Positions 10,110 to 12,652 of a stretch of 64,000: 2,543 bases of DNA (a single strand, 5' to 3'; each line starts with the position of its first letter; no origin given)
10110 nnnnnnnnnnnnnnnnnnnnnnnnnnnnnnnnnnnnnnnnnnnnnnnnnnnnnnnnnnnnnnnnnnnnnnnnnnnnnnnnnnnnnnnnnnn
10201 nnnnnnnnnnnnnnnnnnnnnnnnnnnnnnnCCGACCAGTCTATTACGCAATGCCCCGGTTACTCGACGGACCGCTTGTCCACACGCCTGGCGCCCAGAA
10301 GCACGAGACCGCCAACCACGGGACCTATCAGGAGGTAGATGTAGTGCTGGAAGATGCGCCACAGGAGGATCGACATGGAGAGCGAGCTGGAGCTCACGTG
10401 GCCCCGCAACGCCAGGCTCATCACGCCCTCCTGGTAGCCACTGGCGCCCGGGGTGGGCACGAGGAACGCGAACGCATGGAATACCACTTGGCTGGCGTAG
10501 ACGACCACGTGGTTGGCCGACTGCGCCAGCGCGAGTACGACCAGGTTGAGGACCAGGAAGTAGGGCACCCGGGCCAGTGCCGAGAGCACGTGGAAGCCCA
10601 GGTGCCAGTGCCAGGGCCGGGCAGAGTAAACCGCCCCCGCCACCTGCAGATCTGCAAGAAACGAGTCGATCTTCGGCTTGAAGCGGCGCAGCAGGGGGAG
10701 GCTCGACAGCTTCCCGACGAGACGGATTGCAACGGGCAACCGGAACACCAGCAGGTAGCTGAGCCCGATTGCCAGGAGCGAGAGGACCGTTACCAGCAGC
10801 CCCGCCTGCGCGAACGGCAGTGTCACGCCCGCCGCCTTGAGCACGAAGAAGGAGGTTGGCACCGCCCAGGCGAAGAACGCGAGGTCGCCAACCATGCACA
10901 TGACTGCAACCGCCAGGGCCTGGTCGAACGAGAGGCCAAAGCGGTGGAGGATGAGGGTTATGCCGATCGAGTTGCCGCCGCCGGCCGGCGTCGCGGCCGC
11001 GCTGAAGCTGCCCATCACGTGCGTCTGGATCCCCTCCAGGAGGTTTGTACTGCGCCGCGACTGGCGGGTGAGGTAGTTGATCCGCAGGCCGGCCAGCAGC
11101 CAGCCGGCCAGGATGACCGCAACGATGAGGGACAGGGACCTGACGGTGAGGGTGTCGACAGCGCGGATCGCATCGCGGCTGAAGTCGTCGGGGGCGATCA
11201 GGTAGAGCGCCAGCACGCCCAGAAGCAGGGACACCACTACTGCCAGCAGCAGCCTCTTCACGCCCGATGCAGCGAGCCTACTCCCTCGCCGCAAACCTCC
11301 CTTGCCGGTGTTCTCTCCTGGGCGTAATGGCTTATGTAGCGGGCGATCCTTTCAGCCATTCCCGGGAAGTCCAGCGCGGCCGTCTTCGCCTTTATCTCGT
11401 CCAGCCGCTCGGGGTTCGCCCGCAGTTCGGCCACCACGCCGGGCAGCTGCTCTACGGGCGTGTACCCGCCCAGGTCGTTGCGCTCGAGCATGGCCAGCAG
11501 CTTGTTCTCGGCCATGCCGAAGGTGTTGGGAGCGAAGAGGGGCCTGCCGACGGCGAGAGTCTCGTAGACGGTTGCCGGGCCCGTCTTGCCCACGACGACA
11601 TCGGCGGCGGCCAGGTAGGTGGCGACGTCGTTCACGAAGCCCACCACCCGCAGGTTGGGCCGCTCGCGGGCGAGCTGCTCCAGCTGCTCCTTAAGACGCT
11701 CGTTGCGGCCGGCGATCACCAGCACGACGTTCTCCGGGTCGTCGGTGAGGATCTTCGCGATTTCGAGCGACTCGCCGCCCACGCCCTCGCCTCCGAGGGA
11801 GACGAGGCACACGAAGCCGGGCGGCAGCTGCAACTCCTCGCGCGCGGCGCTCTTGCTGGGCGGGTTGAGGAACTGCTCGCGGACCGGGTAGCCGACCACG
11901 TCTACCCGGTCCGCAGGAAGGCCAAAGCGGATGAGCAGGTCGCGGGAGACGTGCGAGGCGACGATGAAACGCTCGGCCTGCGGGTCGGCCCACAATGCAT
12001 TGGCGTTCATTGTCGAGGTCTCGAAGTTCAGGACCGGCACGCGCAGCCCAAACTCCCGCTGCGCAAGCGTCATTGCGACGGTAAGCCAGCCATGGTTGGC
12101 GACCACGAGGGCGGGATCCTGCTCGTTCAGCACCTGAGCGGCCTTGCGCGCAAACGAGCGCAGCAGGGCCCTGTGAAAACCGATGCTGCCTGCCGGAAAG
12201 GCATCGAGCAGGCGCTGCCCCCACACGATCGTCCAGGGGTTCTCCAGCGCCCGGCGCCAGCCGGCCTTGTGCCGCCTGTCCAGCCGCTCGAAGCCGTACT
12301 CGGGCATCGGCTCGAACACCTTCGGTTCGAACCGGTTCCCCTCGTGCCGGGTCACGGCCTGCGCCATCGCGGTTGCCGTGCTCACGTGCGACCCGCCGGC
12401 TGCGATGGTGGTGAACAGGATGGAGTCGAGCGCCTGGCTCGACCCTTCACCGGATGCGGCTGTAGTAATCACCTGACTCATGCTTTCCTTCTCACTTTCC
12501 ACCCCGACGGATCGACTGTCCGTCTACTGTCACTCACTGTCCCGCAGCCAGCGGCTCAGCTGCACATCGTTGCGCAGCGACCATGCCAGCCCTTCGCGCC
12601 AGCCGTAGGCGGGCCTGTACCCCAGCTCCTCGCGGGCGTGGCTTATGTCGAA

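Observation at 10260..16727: Six-gene operon combining a serine-palmitoyltransferase-like enzyme, a GNAT-like acyltransferase, an SDR reductase, a lipid glycosyltransferase and a flippase-like protein: candidate (glyco)sphingolipid or aminolipid pathway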

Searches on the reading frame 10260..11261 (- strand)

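Call 3: search_protein_families(library=pfam, proteins=[window:10260-11261:-])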
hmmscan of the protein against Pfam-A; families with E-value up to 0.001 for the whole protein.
window:10260-11261:- (333 aa): 1 family
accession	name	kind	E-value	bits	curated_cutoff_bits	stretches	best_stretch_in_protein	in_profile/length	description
PF03706.18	LPG_synthase_TM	-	3.8e-20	73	33.4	1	8-313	1-302/302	Lysylphosphatidylglycerol synthase TM region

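Call 4: search_protein_families(library=ncbifam, proteins=[window:10260-11261:-])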
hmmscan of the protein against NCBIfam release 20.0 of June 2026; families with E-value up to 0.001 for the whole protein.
window:10260-11261:- (333 aa): 2 families
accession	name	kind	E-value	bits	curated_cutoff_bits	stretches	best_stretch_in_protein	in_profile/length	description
NF053789.1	GlcN_PG_flip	equivalog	2.5e-16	59.9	320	1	1-323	1-318/327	glucosaminyl phosphatidylglycerol flippase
TIGR00374.1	TIGR00374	subfamily_domain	2.3e-14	53.5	43.2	1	9-315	2-308/323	flippase-like domain-containing protein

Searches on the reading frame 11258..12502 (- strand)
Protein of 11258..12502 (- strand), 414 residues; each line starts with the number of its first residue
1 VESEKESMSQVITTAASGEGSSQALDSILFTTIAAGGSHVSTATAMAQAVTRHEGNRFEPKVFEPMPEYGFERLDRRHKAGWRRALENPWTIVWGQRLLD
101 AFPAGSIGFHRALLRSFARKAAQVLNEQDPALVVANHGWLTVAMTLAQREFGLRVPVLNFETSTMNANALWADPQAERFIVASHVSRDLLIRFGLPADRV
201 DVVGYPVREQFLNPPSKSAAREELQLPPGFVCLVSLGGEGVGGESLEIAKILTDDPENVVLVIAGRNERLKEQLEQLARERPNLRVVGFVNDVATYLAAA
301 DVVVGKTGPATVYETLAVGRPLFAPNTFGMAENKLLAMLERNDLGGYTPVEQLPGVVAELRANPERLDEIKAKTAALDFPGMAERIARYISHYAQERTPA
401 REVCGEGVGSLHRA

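Call 3: search_protein_families(library=pfam, proteins=[window:11258-12502:-])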
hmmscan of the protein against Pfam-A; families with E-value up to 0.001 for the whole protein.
window:11258-12502:- (414 aa): 6 families
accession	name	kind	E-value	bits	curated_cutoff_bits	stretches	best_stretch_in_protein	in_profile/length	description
PF13692.12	Glyco_trans_1_4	-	5.5e-09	36.9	27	1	248-332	24-113/142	Glycosyl transferases group 1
PF04101.22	Glyco_tran_28_C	-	1.4e-08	35.4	22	1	257-328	30-101/166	Glycosyltransferase family 28 C-terminal domain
PF00534.26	Glycos_transf_1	-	3.4e-07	30.4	26.4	1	246-332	34-129/172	Glycosyl transferases group 1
PF13439.12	Glyco_transf_4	-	4e-05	24.1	28.5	1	112-204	55-163/170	Glycosyltransferase Family 4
PF06925.17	MGDG_synth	-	0.00014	22.5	25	1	116-207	76-169/169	Monogalactosyldiacylglycerol (MGDG) synthase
PF13579.12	Glyco_trans_4_4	-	0.00084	20.2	29.7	0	110-205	53-157/158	Glycosyl transferase 4-like domain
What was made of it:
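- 11258..12502 (-): GT-B lipid glycosyltransferase (414 aa), GT28/MGDG-synthase/UgtP-like. PF13692 and PF04101 above cut-off; PF06925 MGDG_synth at 22.5 bits, below its cut-off of 25 (call 3).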

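Call 4: search_protein_families(library=ncbifam, proteins=[window:11258-12502:-])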
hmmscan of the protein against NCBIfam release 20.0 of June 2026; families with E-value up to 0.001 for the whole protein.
window:11258-12502:- (414 aa): 4 families
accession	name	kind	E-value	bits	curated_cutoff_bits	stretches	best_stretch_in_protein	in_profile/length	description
NF010135.0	PRK13609.1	equivalog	1.7e-27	96.4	500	1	114-394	88-369/388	diglucosyl diacylglycerol synthase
NF010134.0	PRK13608.1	equivalog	7.3e-22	77.9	557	1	130-390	105-365/391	diglucosyl diacylglycerol synthase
TIGR01133.1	murG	equivalog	8.4e-12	44.7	250.25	1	118-387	83-350/353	undecaprenyldiphospho-muramoylpentapeptide beta-N-acetylglucosaminyltransferase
TIGR03590.1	PseG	equivalog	1.2e-06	28.3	153.55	1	207-323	154-265/280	UDP-2,4-diacetamido-2,4,6-trideoxy-beta-L-altropyranose hydrolase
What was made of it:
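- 11258..12502 (-): Diglucosyl-DAG synthase model at 96 bits, far below cut-off (call 4).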

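Call 59: search_solved_structures(query=window:11258-12502:-, max_evalue=0.01)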
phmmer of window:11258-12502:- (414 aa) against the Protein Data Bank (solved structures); distinct sequences matched with E-value up to 0.01: 3.
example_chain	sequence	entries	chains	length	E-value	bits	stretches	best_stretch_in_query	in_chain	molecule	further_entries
9wde_A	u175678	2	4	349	9.5e-17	64.5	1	118-326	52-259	Processive diacylglycerol beta-glucosyltransferase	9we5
4wyi_A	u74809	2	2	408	9e-14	54.6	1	112-348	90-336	Monogalactosyldiacylglycerol synthase 1, chloroplastic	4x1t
1f0k_A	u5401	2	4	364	6e-05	25.6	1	198-394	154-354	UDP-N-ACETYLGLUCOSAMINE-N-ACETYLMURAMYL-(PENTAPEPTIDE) PYROPHOSPHORYL-UNDECAPRENOL N-ACETY | UDP-N-acetylglucosamine--N-acetylmuramyl-(pentapeptide) pyrophospho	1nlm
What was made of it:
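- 11258..12502 (-): Best solved relatives are the processive DAG beta-glucosyltransferase 9wde and Arabidopsis MGD1 (call 59).
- On GT28 lipid glycosyltransferase (MGDG synthase / UgtP type): The best solved relatives are nevertheless UgtP and MGD1 (call 59).
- Its best solved relatives are the lipid-acceptor GT28 enzymes UgtP and MGD1 (call 59). The nearest characterised relatives of the GT use diacylglycerol, not ceramide (calls 4, 59). The GT's closest characterised relatives glycosylate diacylglycerol (calls 4, 59).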
